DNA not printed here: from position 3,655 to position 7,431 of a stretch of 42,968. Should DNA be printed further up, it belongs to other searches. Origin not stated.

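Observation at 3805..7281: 1158-aa virion-module protein carrying a ParB/Srx-like domain: candidate injected polyvalent protein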

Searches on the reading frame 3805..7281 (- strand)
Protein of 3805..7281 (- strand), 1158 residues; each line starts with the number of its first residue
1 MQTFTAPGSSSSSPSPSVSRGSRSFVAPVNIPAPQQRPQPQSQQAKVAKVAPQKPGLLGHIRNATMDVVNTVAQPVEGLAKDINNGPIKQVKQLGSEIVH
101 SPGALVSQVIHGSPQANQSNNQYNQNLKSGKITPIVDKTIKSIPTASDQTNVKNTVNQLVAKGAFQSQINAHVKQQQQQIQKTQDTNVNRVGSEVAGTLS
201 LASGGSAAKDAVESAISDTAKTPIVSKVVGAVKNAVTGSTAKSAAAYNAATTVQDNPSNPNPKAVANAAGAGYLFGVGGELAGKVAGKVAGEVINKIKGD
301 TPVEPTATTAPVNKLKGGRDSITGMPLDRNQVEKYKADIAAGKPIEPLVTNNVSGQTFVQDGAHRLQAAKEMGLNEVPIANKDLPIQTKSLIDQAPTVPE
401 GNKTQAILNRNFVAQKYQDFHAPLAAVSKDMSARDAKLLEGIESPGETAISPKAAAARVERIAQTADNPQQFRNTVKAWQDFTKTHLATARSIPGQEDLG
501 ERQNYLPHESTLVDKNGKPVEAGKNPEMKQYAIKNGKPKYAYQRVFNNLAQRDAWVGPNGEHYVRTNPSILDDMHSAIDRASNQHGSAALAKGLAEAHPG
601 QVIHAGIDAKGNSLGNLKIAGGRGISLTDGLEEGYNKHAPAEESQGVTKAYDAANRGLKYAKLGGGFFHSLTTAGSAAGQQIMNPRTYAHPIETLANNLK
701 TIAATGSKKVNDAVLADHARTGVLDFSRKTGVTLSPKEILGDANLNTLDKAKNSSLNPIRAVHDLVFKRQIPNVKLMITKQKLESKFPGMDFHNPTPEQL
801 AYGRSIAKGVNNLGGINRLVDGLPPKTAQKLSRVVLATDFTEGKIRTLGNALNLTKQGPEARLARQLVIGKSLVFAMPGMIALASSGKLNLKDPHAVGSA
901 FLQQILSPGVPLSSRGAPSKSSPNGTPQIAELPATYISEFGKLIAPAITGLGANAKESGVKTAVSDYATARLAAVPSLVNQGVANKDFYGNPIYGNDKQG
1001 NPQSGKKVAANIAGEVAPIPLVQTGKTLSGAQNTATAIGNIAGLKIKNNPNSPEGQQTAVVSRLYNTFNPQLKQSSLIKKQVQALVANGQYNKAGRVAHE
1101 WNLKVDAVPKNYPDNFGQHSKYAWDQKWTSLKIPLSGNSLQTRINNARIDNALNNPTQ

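Call 5: search_protein_families(library=pfam, proteins=[window:3805-7281:-], max_evalue=1)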
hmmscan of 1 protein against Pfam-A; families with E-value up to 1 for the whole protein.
window:3805-7281:- (1158 aa): 2 families
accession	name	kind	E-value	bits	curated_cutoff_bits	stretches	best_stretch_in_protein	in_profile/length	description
PF16550.10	RPN13_C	-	0.029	15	39.3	0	813-855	37-81/112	UCH-binding domain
PF10234.14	Cluap1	-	0.11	12.3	25.8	1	88-185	122-214/268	Clusterin-associated protein-1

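Call 6: search_protein_families(library=phrogs, proteins=[window:3805-7281:-], max_evalue=0.001)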
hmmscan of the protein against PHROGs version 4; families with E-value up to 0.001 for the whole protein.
window:3805-7281:- (1158 aa): 0 families

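Call 11: search_solved_structures(query=window:3805-7281:-, max_evalue=1, show_alignments=2)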
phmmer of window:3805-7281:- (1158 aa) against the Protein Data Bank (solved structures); distinct sequences matched with E-value up to 1: 0.

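Call 12: find_homologous_proteins(query=window:3805-7281:-, max_evalue=0.001)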
Query window:3805-7281:- (1158 aa): 2 proteins with E <= 0.001 among 8000 candidates.
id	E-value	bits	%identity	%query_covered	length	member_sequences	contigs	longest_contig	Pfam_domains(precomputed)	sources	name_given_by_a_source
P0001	0.0e+0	2399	100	94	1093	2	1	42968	-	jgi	jgi:hypothetical protein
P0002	5.9e-6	43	43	9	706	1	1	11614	-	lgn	-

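Call 13: search_dna_similar(query=window:3805-7281:-, collection=phages, mode=protein, max_rows=30)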
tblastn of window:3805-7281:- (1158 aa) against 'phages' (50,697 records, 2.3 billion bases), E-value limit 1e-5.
No match.

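Call 16: search_protein_families(library=pfam, proteins=[P0002], max_evalue=1)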
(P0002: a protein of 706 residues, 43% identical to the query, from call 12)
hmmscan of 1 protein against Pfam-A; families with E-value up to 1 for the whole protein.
P0002 (706 aa): 1 family
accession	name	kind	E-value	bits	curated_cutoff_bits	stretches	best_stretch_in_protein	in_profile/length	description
PF02195.25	ParB_N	-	0.017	15.6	26.3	1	482-528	29-75/95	ParB N-terminal domain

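Call 17: find_encoding_contigs(protein=P0002, flank=10000, max_places=4)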
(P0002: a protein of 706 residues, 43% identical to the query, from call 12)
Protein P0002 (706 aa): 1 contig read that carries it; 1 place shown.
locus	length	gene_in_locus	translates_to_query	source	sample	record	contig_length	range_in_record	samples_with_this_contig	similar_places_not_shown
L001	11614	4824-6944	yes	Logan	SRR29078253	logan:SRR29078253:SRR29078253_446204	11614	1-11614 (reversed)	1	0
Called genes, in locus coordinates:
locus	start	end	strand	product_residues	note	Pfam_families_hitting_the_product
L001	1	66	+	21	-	?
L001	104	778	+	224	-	PF24175:SU10_adaptor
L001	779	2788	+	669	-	-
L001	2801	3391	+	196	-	-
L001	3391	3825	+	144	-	-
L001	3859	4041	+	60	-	-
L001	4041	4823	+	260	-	-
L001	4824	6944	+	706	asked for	-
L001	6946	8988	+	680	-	-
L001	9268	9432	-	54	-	-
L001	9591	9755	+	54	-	-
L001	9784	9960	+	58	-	-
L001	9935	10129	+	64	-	-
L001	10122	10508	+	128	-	PF24202:DUF7427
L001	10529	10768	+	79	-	-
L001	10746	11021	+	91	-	-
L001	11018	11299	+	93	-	-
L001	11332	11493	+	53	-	-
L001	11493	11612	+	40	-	?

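Call 26: search_protein_families(library=ncbifam, proteins=[window:3805-7281:-, P0002], max_evalue=1)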
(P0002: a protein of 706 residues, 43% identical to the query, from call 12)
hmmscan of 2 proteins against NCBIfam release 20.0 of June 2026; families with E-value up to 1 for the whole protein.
window:3805-7281:- (1158 aa): 1 family
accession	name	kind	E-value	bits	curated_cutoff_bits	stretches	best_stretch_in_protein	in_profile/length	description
NF033589.0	staphy_B_SbnI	equivalog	0.081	12.3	350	1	330-381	25-78/254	bifunctional transcriptional regulator/O-phospho-L-serine synthase SbnI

P0002 (706 aa): 2 families
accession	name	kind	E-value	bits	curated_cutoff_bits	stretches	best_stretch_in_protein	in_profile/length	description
TIGR00180.1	parB_part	domain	0.027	14.2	58.45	1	490-528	39-79/186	ParB/RepB/Spo0J family partition protein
NF033589.0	staphy_B_SbnI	equivalog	0.029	13.7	350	1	479-532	26-80/254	bifunctional transcriptional regulator/O-phospho-L-serine synthase SbnI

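Call 32: search_protein_representatives(protein=window:3805-7281:-)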
Query: 1158 residues. Proteins with E-value up to 0.001 (for the whole library): 185; up to 1e-10: 133; up to 1e-30: 86. The best 150 are listed.
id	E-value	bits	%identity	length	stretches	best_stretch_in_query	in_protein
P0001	0.0e+00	2398.5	100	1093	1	66-1158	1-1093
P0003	1.4e-277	940.6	61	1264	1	384-1129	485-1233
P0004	2.3e-195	668.4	49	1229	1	389-1149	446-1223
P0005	1.1e-178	613.2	45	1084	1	386-1152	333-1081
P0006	8.1e-174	597.1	42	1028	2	359-1155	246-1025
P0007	6.8e-171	587.4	41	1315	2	390-1148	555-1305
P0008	1.4e-153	530.1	39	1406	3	617-1144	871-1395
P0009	1.6e-153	529.9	43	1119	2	616-1147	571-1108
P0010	1.5e-149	516.7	39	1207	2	617-1156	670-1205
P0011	2.2e-148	512.9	43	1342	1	388-1143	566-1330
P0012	2.9e-144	499.2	42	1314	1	388-1150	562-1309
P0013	7.4e-144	497.9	43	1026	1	387-1108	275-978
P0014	1.7e-134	466.9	40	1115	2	649-1144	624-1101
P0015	4.5e-134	465.5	40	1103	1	196-1142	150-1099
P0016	2.4e-132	459.8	40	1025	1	385-1153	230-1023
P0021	3.2e-102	360.0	39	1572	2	457-1057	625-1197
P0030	8.5e-89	315.6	40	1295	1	230-1056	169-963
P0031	1.3e-88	314.9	41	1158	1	394-1057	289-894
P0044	2.9e-72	260.9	37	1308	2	381-1058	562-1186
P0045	4.4e-71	256.9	40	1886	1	564-1057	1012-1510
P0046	3.6e-68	247.3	34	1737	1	385-1072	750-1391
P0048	6.3e-68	246.5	40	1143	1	563-1048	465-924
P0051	5.3e-65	236.8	33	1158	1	458-1093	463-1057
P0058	6.0e-60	220.1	33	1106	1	332-1143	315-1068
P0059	1.2e-59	219.0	36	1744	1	326-1094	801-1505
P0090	2.7e-28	115.3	36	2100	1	647-1033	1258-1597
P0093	4.8e-26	107.8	40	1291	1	64-295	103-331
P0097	1.2e-24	103.2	36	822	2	38-298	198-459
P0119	4.7e-14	68.1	34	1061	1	60-294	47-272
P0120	1.5e-13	66.4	41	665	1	294-399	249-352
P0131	4.5e-11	58.2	46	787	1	299-404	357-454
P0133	7.7e-11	57.5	32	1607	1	216-417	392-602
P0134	9.1e-11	57.2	35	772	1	300-459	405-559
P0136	1.6e-10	56.5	35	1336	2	306-394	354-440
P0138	7.2e-10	54.3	32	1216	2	168-389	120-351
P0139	2.4e-09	52.5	34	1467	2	230-411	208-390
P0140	5.8e-09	51.2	38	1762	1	314-436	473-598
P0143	1.4e-08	50.0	33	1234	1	256-397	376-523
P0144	1.7e-08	49.7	33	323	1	282-398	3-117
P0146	3.6e-08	48.6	39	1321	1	300-399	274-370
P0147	9.7e-08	47.2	44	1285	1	301-384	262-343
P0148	9.8e-08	47.2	33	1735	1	203-408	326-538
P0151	2.6e-07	45.8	47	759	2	315-382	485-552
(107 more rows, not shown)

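Call 45: find_homologous_proteins(query=A2, max_evalue=0.00001)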
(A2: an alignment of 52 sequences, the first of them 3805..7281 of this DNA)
Query A2 (52 sequences) (1158 aa, profile of the alignment): 1 proteins with E <= 0.00001 among 8000 candidates.
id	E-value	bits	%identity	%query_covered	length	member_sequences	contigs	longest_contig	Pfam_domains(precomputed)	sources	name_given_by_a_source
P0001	3.7e-285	968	100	94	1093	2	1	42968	-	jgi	jgi:hypothetical protein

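Call 59: list_cluster_members(proteins=[P0003, P0021, P0045, P0059, P0090, P0120, P0133, P0140, P0044, P0030])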
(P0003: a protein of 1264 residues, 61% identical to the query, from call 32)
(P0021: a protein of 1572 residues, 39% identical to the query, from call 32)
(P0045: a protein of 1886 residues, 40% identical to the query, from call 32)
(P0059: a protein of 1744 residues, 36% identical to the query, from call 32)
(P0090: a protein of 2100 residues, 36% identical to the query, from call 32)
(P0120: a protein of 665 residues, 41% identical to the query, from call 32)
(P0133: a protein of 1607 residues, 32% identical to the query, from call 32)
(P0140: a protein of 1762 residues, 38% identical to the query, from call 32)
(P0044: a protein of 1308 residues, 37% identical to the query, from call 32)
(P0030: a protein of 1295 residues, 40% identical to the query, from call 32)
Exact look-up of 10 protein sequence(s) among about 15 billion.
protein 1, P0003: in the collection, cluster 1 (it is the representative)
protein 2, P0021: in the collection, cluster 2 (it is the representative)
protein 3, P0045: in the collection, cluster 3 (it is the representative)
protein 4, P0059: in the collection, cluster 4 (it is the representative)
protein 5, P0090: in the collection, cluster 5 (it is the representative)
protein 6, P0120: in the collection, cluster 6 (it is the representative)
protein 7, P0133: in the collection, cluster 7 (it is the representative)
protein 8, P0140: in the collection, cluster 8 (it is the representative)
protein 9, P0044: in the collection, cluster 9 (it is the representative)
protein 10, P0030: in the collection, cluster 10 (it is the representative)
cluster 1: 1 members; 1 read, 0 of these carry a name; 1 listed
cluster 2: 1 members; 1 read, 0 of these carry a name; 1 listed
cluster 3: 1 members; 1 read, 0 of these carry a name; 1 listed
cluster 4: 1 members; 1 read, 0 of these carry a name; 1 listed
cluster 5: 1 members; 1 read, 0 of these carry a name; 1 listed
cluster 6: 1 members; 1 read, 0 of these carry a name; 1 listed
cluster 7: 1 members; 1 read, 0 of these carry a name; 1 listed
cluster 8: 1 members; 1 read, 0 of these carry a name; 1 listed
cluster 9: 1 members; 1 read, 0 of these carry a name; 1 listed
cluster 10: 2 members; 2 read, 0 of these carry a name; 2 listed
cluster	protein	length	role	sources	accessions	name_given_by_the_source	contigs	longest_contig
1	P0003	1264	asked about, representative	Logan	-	-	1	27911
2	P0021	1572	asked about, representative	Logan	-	-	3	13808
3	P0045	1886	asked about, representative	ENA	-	-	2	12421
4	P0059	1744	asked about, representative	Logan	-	-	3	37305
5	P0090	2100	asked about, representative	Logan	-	-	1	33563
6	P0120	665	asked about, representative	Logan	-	-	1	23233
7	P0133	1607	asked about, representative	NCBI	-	-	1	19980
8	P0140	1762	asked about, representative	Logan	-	-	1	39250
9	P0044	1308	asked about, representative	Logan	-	-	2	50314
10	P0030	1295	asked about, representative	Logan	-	-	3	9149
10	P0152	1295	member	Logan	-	-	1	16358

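Call 61: find_encoding_contigs(protein=P0044, flank=10000, max_places=2)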
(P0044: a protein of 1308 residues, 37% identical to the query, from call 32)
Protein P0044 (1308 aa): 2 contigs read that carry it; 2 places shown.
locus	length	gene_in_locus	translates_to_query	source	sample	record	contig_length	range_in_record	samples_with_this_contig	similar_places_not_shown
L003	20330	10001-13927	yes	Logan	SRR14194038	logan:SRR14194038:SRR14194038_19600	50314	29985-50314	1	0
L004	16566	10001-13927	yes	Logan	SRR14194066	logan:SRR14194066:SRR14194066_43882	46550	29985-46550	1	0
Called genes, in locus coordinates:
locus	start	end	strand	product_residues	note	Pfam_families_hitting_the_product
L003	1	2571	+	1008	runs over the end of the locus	-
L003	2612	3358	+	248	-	PF21939:Gp10_C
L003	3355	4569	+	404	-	-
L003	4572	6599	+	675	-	-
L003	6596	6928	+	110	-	-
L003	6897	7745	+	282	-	-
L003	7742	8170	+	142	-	-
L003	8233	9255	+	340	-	-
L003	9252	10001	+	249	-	-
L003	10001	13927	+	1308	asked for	PF02195:ParB_N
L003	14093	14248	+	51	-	-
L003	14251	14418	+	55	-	-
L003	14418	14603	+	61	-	-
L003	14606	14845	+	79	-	-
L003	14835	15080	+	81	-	-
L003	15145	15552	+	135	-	-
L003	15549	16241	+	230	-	PF01510:Amidase_2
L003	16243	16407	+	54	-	-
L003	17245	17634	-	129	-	PF09643:YopX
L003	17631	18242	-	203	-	PF18013:Phage_lysozyme2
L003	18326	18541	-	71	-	-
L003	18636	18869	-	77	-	PF24729:Acb2_Tad1_hairpin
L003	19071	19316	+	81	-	-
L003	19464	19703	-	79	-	-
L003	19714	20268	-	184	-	-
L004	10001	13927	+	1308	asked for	PF02195:ParB_N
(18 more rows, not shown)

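Call 62: find_encoding_contigs(protein=P0003, flank=10000, max_places=2)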
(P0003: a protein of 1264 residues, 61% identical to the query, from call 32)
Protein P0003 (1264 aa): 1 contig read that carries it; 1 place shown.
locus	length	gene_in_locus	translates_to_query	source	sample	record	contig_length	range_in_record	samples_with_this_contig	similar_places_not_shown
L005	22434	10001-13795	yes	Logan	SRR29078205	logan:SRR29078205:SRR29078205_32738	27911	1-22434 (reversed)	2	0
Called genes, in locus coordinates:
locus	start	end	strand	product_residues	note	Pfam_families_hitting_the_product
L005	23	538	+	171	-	-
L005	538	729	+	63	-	-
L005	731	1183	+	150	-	-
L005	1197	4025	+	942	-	PF12708:Pect-lyase_RHGA_epim, PF05048:NosD (weak), PF13229:Beta_helix, PF05048:NosD (weak), PF13229:Beta_helix, PF05048:NosD (weak), PF24146:K1-lyase_C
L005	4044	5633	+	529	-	-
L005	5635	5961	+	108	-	-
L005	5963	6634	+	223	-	PF24175:SU10_adaptor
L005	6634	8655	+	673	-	-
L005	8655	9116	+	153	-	-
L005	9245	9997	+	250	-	-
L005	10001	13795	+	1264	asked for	-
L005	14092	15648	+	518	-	PF13385:Laminin_G_3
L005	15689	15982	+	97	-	-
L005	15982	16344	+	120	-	-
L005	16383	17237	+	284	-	PF01832:Glucosaminidase, PF01476:LysM (weak)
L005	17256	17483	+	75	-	-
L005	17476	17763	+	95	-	-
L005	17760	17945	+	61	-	-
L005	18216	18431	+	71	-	-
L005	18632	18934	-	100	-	-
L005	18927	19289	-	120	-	PF05866:RusA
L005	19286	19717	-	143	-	PF13392:HNH_3, PF00847:AP2 (weak)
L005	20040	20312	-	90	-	-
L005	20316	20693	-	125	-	-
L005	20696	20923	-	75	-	PF24729:Acb2_Tad1_hairpin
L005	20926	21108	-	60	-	-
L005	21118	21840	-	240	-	-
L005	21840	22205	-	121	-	-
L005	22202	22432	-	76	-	?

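Call 75: search_protein_families(library=pfam, alignment_id=A5, max_evalue=0.001)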
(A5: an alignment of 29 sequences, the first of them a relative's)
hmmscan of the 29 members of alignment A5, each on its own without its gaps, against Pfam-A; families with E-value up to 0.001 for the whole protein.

A. member 1, P0021 (1572 aa): 0 families

B. families by the number of members that match (of 29 scanned): 4 families
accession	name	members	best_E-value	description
PF18760.7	ART-PolyVal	1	2.4e-15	ADP-Ribosyltransferase in polyvalent proteins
PF00990.26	GGDEF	1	4.1e-12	Diguanylate cyclase, GGDEF domain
PF13151.12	DUF3990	1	8.6e-07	Protein of unknown function (DUF3990)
PF02839.19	CBM_5_12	1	0.00072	Carbohydrate-binding module family 5/12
